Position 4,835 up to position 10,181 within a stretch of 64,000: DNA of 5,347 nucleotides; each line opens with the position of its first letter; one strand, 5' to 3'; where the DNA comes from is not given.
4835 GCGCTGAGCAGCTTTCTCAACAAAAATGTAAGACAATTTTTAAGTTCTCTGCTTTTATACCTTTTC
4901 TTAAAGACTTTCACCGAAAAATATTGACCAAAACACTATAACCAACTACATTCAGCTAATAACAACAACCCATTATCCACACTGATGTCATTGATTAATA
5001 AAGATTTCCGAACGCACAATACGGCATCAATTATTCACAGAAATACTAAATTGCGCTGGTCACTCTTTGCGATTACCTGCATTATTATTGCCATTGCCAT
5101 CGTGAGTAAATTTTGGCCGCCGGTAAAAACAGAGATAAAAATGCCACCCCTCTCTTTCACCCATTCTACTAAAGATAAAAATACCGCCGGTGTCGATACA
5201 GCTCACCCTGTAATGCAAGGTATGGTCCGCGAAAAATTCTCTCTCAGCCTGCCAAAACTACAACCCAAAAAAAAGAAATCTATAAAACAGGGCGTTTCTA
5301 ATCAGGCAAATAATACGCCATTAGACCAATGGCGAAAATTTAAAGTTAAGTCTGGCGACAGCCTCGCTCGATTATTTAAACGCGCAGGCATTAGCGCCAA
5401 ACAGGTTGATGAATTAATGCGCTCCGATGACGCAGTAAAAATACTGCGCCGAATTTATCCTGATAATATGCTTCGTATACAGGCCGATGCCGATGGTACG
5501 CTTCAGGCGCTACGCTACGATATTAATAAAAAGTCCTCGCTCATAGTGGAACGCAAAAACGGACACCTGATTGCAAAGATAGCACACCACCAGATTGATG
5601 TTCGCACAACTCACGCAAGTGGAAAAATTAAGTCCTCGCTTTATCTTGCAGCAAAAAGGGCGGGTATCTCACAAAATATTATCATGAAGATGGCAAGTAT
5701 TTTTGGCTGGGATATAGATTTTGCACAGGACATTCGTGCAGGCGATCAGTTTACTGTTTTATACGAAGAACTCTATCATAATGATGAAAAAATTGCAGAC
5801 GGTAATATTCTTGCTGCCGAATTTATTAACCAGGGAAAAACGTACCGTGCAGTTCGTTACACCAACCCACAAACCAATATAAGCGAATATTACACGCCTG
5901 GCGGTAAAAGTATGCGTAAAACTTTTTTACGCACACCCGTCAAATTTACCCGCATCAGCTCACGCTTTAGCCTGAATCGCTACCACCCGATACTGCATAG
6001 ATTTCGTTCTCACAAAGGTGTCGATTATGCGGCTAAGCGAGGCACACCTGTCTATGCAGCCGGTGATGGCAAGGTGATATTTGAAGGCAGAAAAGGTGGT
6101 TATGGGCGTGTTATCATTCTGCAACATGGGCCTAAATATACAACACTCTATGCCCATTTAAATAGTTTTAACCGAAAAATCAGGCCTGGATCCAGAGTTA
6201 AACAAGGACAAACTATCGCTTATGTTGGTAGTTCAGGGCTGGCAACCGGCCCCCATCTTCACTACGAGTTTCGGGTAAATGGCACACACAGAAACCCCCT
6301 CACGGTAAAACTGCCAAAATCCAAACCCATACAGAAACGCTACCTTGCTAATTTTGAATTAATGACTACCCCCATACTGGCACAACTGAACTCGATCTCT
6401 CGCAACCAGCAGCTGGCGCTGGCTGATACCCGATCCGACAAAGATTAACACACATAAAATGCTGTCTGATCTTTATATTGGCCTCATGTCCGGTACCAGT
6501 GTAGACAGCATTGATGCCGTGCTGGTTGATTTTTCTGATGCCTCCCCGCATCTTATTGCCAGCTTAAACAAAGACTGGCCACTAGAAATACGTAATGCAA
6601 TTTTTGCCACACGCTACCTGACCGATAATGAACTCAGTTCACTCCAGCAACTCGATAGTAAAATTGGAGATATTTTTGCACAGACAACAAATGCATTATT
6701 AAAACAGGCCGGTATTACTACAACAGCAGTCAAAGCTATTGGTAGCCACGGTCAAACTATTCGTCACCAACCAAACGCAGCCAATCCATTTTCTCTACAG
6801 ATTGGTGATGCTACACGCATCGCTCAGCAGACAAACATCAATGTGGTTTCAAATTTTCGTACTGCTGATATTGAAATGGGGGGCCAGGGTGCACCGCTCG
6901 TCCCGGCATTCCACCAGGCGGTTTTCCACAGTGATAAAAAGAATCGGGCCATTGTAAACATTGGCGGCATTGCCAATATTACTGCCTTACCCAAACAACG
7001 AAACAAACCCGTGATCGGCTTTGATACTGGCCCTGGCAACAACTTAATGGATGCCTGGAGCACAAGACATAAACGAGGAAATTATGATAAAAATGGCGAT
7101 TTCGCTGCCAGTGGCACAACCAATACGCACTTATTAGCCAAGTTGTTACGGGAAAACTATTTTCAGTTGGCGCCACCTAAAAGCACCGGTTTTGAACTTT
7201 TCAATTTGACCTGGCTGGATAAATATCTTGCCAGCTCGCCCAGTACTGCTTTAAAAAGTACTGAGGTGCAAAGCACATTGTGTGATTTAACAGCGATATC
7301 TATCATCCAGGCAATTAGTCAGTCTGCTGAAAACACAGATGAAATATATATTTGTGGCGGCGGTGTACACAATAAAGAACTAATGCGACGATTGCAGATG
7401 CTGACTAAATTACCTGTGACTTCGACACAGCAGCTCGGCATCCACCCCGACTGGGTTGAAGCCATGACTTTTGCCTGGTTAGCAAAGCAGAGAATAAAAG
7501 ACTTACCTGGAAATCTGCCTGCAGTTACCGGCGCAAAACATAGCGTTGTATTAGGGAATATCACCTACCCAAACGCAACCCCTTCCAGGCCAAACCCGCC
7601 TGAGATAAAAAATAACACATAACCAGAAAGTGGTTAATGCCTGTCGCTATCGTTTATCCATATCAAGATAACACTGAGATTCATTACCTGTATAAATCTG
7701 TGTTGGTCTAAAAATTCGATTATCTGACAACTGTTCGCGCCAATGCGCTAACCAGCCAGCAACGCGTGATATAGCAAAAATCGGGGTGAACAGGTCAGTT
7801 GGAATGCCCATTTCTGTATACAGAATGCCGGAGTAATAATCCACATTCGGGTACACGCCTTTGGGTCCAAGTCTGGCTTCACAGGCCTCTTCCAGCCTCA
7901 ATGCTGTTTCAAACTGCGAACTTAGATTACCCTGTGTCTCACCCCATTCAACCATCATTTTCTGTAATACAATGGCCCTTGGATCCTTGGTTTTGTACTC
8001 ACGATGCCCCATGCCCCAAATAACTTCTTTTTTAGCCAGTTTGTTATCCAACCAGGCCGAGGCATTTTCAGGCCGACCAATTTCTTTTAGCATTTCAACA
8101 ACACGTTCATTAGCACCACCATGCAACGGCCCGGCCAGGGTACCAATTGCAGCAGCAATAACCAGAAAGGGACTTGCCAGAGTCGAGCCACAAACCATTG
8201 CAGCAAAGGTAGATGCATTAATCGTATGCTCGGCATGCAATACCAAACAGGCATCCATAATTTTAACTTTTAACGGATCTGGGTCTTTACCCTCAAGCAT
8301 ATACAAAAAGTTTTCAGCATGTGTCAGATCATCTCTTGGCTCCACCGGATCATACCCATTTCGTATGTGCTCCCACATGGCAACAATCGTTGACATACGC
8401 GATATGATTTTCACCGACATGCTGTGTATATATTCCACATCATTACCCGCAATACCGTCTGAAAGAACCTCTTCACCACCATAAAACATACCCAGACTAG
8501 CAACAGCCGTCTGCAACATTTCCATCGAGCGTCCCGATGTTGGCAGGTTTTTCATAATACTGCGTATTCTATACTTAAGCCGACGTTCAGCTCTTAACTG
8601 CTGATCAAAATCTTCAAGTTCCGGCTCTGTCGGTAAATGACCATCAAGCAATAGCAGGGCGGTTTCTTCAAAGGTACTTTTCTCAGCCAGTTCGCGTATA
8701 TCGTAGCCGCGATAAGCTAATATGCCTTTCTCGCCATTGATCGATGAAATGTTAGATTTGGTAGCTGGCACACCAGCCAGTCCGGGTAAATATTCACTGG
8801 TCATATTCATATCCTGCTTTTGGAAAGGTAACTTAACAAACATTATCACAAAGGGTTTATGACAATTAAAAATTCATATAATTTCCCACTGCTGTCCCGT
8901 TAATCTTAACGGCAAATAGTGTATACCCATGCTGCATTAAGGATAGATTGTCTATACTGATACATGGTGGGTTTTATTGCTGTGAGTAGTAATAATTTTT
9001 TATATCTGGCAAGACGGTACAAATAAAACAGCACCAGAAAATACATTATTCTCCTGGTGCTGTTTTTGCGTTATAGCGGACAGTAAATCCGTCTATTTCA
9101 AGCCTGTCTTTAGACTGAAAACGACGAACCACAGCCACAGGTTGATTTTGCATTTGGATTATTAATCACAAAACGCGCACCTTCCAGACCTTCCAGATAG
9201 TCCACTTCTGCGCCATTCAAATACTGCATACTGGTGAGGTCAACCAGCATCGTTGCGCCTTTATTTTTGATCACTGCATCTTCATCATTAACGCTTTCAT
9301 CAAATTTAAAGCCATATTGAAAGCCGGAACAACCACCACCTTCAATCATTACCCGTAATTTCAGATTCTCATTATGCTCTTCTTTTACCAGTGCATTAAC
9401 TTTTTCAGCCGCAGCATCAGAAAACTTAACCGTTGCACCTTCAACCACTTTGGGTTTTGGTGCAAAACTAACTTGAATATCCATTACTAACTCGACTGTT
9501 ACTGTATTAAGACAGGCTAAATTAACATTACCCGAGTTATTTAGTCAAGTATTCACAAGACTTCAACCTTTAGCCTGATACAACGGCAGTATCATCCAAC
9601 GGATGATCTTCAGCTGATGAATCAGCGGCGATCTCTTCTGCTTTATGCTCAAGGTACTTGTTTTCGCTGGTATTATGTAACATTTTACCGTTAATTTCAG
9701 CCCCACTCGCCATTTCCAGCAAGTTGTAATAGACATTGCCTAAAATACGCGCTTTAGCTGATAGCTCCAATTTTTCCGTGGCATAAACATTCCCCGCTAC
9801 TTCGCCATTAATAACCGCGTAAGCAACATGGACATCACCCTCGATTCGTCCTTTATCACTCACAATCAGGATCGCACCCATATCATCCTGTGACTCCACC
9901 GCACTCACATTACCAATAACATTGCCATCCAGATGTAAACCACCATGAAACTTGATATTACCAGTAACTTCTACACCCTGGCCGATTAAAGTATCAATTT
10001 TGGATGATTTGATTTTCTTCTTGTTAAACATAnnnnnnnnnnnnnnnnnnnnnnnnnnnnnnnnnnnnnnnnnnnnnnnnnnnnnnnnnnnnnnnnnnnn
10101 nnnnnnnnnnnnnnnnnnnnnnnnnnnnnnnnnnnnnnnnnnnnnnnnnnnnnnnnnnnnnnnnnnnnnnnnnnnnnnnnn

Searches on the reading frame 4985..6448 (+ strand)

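Call 49: search_protein_families(library=pfam, proteins=[window:4985-6448:+], max_evalue=1e-10)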
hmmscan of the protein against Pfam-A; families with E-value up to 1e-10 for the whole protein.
window:4985-6448:+ (487 aa): 2 families
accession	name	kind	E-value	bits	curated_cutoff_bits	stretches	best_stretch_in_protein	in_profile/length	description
PF01551.29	Peptidase_M23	-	1.4e-35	121.8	28.7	1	342-438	2-96/96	Peptidase family M23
PF19425.4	Csd3_N2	-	4.8e-14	52.8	27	1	208-329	6-121/122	Csd3 second domain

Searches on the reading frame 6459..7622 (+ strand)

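Call 49: search_protein_families(library=pfam, proteins=[window:6459-7622:+], max_evalue=1e-10)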
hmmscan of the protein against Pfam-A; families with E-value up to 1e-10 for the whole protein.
window:6459-7622:+ (387 aa): 1 family
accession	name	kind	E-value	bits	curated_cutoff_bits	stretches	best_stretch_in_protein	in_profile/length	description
PF03702.20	AnmK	-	9.4e-136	453.1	24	1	5-370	2-366/367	Anhydro-N-acetylmuramic acid kinase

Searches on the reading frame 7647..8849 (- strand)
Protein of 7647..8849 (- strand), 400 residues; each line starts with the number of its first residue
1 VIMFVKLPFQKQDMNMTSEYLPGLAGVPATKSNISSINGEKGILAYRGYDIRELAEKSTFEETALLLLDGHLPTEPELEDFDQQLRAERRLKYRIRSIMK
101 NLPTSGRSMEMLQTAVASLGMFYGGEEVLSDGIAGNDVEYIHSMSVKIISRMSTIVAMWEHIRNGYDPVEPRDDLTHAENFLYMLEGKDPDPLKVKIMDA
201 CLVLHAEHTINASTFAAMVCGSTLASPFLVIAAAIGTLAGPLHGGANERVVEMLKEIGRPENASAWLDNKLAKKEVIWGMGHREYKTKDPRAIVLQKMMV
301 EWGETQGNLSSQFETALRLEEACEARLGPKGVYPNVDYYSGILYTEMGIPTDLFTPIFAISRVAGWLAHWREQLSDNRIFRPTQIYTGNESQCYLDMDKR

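Call 49: search_protein_families(library=pfam, proteins=[window:7647-8849:-], max_evalue=1e-10)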
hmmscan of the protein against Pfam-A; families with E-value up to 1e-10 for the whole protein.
window:7647-8849:- (400 aa): 1 family
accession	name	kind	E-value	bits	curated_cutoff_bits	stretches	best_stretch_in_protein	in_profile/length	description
PF00285.26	Citrate_synt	-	4.1e-131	437.7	27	1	23-383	1-357/357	Citrate synthase, C-terminal domain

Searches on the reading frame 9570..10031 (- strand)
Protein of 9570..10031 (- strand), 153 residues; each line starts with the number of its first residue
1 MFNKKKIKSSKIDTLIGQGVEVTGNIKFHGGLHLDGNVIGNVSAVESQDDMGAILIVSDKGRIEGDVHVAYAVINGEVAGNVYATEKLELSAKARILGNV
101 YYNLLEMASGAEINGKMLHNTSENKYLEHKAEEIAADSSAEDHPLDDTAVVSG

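Call 49: search_protein_families(library=pfam, proteins=[window:9570-10031:-], max_evalue=1e-10)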
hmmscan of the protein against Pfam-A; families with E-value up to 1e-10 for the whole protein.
window:9570-10031:- (153 aa): 1 family
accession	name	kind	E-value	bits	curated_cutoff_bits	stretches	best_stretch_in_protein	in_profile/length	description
PF04519.19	Bactofilin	-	6.7e-25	87.6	27.9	1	14-117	1-97/98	Polymer-forming cytoskeletal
